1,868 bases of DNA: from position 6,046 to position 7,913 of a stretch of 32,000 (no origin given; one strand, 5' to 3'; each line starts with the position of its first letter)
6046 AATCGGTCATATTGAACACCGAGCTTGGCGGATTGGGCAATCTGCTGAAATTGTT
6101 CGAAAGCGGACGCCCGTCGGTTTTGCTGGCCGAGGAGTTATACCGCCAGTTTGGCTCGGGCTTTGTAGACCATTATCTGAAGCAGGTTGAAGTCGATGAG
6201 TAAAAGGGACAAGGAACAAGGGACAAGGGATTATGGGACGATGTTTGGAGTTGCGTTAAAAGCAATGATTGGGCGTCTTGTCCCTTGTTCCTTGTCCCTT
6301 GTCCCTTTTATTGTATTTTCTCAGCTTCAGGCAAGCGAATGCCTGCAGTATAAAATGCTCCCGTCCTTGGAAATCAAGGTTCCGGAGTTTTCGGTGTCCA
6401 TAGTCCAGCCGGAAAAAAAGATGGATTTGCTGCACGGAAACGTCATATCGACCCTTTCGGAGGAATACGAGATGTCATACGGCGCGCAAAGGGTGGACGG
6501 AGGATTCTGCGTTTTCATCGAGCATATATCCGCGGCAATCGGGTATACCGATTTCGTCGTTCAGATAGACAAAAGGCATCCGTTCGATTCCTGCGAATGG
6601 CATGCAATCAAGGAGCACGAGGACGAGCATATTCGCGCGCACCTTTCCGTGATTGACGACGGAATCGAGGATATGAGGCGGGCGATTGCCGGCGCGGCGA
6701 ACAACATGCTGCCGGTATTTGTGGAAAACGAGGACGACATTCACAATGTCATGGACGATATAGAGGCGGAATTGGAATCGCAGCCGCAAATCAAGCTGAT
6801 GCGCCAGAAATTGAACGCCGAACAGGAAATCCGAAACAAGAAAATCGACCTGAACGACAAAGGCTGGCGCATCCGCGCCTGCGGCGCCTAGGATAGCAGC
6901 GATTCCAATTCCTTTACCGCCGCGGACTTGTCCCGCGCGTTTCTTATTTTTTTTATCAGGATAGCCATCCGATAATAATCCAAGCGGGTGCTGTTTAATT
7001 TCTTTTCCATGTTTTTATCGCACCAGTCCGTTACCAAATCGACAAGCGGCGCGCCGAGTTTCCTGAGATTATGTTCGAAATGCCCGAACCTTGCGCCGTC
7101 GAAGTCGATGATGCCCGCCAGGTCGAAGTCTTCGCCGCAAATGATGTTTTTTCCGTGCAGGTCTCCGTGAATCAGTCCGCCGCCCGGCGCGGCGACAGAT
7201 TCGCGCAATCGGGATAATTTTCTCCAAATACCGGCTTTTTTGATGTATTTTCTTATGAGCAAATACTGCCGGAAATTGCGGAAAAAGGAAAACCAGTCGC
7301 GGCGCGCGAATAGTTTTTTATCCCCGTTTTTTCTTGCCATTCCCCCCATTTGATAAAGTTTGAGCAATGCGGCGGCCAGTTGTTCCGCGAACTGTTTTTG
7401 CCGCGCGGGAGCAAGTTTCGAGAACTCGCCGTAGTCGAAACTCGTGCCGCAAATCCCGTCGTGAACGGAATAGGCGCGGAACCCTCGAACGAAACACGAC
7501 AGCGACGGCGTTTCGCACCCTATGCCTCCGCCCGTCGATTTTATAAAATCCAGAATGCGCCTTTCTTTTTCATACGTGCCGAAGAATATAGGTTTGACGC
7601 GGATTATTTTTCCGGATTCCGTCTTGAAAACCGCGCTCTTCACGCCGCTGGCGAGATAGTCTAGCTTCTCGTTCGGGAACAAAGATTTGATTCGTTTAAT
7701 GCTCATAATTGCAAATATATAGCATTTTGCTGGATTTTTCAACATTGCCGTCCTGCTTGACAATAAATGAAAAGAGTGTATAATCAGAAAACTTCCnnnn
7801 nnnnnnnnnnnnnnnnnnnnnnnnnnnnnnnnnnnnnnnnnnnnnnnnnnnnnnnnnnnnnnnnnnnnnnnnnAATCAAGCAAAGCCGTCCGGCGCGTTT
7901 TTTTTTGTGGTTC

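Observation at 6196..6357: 110-bp palindromic element at the virB4 stop; its arms could encode the two halves of a signal peptide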

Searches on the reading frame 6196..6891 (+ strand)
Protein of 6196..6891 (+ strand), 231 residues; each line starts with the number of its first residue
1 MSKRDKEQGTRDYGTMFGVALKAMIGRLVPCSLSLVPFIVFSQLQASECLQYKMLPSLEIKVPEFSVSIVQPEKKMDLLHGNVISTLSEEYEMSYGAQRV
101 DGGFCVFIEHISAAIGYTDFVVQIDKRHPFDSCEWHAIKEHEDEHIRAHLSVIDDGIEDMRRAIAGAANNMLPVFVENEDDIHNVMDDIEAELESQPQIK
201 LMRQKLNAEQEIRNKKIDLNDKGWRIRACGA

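Call 9: search_protein_families(library=pfam, proteins=[window:6196-6891:+], max_evalue=0.01)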
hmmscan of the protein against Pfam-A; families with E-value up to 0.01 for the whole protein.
window:6196-6891:+ (231 aa): 0 families

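Call 10: find_homologous_proteins(query=window:6196-6891:+, max_evalue=0.001)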
Query window:6196-6891:+ (231 aa): 351 proteins with E <= 0.001 among 554 candidates; the best 120 are listed.
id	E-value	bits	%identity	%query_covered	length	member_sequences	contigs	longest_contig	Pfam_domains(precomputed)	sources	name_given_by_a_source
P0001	6.6e-135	466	100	90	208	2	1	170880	-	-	-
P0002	2.5e-92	327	80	77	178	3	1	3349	-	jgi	jgi:hypothetical protein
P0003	1.4e-87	311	68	87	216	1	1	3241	-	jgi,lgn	jgi:hypothetical protein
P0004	1.5e-86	308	67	88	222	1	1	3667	-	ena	-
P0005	1.4e-78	282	63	87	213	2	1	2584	-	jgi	-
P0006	1.4e-77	278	67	78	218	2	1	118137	-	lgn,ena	-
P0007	9.1e-77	276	73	74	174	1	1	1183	-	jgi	jgi:hypothetical protein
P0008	2.0e-75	271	61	88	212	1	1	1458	-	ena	-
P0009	5.4e-75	270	62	80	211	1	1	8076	-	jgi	jgi:hypothetical protein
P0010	3.1e-74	267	63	83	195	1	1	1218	-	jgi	jgi:hypothetical protein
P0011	5.5e-73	263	59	91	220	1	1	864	-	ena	-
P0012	1.0e-72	262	60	86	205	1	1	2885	-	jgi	-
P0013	6.5e-72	260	66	76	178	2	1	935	-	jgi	-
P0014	5.0e-71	257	58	86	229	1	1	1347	-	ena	-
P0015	5.4e-70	253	55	95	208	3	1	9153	-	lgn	-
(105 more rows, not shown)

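Call 15: find_encoding_contigs(protein=P0002, flank=3000, max_places=3)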
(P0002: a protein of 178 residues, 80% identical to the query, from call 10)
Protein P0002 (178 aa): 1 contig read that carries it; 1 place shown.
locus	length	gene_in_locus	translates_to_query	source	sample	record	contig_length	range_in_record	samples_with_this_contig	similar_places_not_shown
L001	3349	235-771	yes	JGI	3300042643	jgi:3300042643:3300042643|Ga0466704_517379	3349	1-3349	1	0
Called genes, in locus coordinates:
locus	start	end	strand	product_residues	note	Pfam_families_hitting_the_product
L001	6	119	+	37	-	-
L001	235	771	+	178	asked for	-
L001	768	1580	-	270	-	PF01636:APH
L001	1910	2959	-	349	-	PF13310:Virulence_RhuM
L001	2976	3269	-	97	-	-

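Call 16: find_encoding_contigs(protein=P0003, flank=3000, max_places=3)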
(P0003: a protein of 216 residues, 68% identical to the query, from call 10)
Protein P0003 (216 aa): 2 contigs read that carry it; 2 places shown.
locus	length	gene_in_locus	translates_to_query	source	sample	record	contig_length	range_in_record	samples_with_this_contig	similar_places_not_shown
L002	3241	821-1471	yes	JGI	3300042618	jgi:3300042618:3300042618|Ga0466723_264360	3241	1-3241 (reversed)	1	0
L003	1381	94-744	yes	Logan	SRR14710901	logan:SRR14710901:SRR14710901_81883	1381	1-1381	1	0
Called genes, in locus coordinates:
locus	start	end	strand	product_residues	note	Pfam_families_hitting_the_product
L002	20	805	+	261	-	-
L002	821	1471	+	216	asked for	-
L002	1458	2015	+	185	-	PF18907:DUF5662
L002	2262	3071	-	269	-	PF13310:Virulence_RhuM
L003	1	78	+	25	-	?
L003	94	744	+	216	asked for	-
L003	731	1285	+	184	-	PF18907:DUF5662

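Call 17: find_encoding_contigs(protein=P0004, flank=3000, max_places=3)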
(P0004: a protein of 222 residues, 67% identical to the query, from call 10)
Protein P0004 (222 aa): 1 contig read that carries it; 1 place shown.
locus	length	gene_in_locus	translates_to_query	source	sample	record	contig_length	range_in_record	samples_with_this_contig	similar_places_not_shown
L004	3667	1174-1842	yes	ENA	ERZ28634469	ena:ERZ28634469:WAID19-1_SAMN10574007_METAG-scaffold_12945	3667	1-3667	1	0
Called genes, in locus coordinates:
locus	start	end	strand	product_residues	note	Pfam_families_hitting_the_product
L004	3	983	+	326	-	?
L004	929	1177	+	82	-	-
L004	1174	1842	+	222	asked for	-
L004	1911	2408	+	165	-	-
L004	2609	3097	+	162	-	-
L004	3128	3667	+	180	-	?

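Call 25: find_encoding_contigs(protein=P0001, flank=1000, max_places=4)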
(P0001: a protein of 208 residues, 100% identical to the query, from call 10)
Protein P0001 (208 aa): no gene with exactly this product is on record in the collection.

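Call 27: find_related_loci(query=A1, collection=metagenome_contigs, flank=3000)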
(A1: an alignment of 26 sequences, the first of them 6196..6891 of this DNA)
Query A1 (231 aa) in metagenome_contigs; peptide patterns used: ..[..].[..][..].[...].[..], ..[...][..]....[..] (x = any residue, [..] = any of these).
315 stretches matched a pattern; 119 encode a relative of the query (tblastn E <= 1e-3); the best 80 are kept; 80 distinct loci.
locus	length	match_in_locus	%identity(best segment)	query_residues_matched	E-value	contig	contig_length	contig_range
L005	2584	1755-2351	63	28-229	1e-86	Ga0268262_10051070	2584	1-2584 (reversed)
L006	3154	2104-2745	57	5-229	8e-84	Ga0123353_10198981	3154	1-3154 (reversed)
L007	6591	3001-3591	58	39-230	2e-75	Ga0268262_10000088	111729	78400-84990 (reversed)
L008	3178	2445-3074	56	28-229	2e-70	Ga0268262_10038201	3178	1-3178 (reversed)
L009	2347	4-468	68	76-229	9e-71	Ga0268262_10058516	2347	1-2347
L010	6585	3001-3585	47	35-229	2e-62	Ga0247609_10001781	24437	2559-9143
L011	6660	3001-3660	46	6-230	6e-61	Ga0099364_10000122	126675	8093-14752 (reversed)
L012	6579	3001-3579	45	38-229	3e-60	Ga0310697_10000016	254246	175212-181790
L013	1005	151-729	46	38-229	1e-64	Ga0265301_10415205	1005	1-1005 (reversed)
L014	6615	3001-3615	45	24-229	1e-59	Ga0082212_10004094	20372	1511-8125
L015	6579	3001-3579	45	38-230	3e-59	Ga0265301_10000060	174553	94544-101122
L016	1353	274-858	43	35-229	3e-62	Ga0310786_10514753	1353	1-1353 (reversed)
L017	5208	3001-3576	43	35-229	2e-59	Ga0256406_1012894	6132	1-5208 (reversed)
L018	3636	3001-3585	44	35-229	3e-59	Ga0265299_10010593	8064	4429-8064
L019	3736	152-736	44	35-229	3e-59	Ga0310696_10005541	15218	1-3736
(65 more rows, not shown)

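Call 33: list_cluster_members(proteins=[P0001, P0002, P0005, P0006])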
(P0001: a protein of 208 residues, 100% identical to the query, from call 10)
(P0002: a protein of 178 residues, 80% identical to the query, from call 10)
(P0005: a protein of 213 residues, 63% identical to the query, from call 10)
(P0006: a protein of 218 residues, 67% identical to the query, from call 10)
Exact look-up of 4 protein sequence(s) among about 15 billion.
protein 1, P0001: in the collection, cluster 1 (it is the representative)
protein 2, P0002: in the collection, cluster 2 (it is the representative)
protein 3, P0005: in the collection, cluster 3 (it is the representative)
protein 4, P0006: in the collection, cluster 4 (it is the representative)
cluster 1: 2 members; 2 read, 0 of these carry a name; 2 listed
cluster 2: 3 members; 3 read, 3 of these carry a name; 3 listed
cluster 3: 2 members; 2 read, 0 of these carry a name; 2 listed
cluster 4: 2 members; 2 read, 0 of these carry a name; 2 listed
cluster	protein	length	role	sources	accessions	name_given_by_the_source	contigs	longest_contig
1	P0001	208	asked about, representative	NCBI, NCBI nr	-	-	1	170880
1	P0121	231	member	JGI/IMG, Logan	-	-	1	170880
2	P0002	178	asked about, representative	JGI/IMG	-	hypothetical protein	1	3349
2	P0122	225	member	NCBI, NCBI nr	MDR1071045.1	MAG: hypothetical protein LBL21_00155 [Rickettsiales bacterium] | hypothetical protein [Rickettsiales bacterium]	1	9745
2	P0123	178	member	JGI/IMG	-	hypothetical protein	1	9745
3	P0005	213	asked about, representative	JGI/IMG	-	-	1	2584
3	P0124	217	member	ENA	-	-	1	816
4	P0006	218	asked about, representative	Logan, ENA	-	-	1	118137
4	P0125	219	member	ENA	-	-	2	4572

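Call 36: find_encoding_contigs(protein=P0122, flank=5000, max_places=3)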
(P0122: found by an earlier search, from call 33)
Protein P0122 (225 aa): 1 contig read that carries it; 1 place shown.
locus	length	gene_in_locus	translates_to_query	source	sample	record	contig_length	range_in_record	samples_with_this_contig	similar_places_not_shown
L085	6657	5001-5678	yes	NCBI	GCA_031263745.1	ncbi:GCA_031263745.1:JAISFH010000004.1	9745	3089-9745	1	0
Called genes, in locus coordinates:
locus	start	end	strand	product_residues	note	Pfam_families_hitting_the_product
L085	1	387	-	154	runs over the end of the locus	-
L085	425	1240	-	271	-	PF04085:MreC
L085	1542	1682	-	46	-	-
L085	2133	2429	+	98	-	PF05101:VirB3 (weak)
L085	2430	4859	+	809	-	PF03135:CagE_TrbE_VirB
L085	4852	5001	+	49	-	-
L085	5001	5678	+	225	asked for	-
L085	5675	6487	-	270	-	PF01636:APH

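Call 48: search_solved_structures(query=A3, max_evalue=1)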
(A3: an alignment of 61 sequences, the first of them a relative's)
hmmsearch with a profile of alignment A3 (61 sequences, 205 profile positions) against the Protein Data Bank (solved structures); distinct sequences matched with E-value up to 1: 1.
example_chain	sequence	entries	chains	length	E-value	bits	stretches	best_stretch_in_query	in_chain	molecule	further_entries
4zry_A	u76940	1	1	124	0.073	15.7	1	35-114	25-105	Keratin, type I cytoskeletal 10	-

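Call 49: search_protein_families(library=ncbifam, proteins=[P0001], max_evalue=0.01)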
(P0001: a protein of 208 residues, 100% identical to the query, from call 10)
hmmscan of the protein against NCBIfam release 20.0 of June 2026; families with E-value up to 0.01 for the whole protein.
P0001 (208 aa): 0 families

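Call 56: predict_structure(alignment_id=A3)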
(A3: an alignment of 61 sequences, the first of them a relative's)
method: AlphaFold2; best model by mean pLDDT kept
length: 208 residues; sequences in the alignment: 61
mean_pLDDT: 93.1   pTM: 0.82
mean pLDDT of the five models: 93.1, 92.9, 92.7, 92.2, 92.2
residues with pLDDT >= 90: 182; 70-90: 6; 50-70: 19; < 50: 1
segments of 3 or more residues with pLDDT < 50: none
pLDDT, mean of each block of 10 residues (from residue 1): 62 63 84 98 98 95 98 96 98 98 97 98 98 98 97 96 97 98 98 95 91
secondary structure, 60 per line:
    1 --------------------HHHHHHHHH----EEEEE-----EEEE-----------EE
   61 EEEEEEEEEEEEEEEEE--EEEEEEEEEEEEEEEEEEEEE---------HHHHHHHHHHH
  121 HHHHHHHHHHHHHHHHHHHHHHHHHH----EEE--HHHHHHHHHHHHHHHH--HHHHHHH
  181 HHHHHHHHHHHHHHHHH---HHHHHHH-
elements in order: H21-29 E34-38 E44-47 E59-77 E80-100 H110-146 E151-153 H156-171 H174-197 H201-207

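Call 59: fold_search(model_id=the predicted structure, library=pdb)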
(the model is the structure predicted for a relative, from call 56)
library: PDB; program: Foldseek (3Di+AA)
matches with E <= 10: 57; with E <= 0.001: 0
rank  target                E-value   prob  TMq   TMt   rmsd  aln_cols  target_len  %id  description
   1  2g59_B                2.8e-01  0.03  0.12  0.10  23.2       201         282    9  Crystal Structure of the Catalytic Domain of Protein Tyrosine Phosphatase from Homo sapiens (released 2006-03-14)
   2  2p6x_B                5.4e-01  0.02  0.10  0.09  24.2       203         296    9  Crystal structure of human tyrosine phosphatase PTPN22 (released 2007-04-03)
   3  3b77_A                1.3e+00  0.09  0.23  0.25  22.9       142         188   11  Crystal structure of a ph domain containing bacterial protein (exig_2160) from exiguobacterium sibiricum 255-15 at 2.4 (released 2007-11-13)
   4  7t5o_B                1.5e+00  0.03  0.09  0.02  17.0        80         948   11  VFLIP Spike Trimer with GAR03 (released 2023-01-25)
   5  7z2z_N                1.5e+00  0.02  0.10  0.13  16.4       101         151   12  Structure of yeast RNA Polymerase III-DNA-Ty1 integrase complex (Pol III-DNA-IN1) at 3.1 A (released 2023-04-05)
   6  2wmz_A                2.9e+00  0.02  0.15  0.09  41.2       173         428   12  Structure of a mutated TolC (released 2011-01-26)
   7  4gn5_B                3.3e+00  0.02  0.09  0.15  16.9        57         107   16  OBody AM3L15 bound to hen egg-white lysozyme (released 2013-08-21)
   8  2ltj_MODEL_1_A        3.5e+00  0.06  0.17  0.27   7.1        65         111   12  Conformational analysis of StrH, the surface-attached exo- beta-D-N-acetylglucosaminidase from Streptococcus p (released 2012-11-28)
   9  3b77_F                3.7e+00  0.04  0.20  0.23  22.9       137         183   10  Crystal structure of a ph domain containing bacterial protein (exig_2160) from exiguobacterium sibiricum 255-15 at 2.4 (released 2007-11-13)
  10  1c4p_A                3.7e+00  0.02  0.14  0.18  11.5       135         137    8  BETA DOMAIN OF STREPTOKINASE (released 1999-10-13)
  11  1quq_A                4.2e+00  0.01  0.09  0.14  19.4        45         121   20  COMPLEX OF REPLICATION PROTEIN A SUBUNITS RPA14 AND RPA32 (released 1999-08-13)
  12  7z1l_N                4.4e+00  0.02  0.12  0.15  18.6       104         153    9  Structure of yeast RNA Polymerase III Pre-Termination Complex (PTC) (released 2022-08-31)
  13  8qb7_A                5.0e+00  0.02  0.14  0.11  18.1       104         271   17  Pil1 in native eisosome lattice bound to plasma membrane microdomain (released 2024-07-24)
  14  2vdd_A                5.0e+00  0.01  0.12  0.06  42.8       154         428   10  Crystal Structure of the Open State of TolC Outer Membrane Component of Mutlidrug Efflux Pumps (released 2008-04-22)
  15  7z1m_N                5.7e+00  0.02  0.13  0.17  18.1       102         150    7  Structure of yeast RNA Polymerase III Elongation Complex (EC) (released 2022-08-31)
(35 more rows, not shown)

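Call 61: find_encoding_contigs(protein=P0007, flank=1500, max_places=3)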
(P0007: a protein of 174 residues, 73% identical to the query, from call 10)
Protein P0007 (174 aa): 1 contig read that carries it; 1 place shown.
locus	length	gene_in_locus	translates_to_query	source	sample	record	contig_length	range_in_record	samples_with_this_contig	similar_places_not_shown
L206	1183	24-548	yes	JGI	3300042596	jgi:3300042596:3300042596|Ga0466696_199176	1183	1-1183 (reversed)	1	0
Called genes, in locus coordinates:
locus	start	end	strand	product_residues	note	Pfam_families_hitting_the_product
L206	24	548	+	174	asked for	-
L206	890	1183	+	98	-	?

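Call 62: find_encoding_contigs(protein=P0013, flank=1500, max_places=3)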
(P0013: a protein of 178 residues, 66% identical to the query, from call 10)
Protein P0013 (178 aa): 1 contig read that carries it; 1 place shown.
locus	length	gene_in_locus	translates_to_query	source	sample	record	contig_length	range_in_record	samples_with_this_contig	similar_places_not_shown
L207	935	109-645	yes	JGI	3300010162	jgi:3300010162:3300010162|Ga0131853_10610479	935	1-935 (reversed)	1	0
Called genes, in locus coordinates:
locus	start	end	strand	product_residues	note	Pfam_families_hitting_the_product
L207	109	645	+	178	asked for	-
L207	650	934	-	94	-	?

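Call 63: find_encoding_contigs(protein=P0010, flank=1500, max_places=3)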
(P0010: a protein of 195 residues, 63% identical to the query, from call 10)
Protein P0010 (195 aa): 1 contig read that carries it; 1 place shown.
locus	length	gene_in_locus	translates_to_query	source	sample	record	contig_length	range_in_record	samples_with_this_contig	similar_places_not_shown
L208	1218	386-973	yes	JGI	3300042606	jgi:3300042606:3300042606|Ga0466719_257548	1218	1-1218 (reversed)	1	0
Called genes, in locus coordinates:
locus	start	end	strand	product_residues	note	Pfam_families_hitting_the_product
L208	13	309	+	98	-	-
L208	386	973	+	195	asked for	-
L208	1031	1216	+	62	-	?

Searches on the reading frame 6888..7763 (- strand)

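Call 9: search_protein_families(library=pfam, proteins=[window:6888-7763:-], max_evalue=0.01)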
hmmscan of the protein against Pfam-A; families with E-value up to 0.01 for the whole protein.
window:6888-7763:- (291 aa): 2 families
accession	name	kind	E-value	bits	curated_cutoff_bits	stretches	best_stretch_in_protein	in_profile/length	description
PF01636.29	APH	-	2.8e-12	47.3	23.2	1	39-232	7-205/239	Phosphotransferase enzyme family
PF19974.5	TCAD9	-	0.0013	18.4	40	1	185-236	287-337/429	Ternary complex associated domain 9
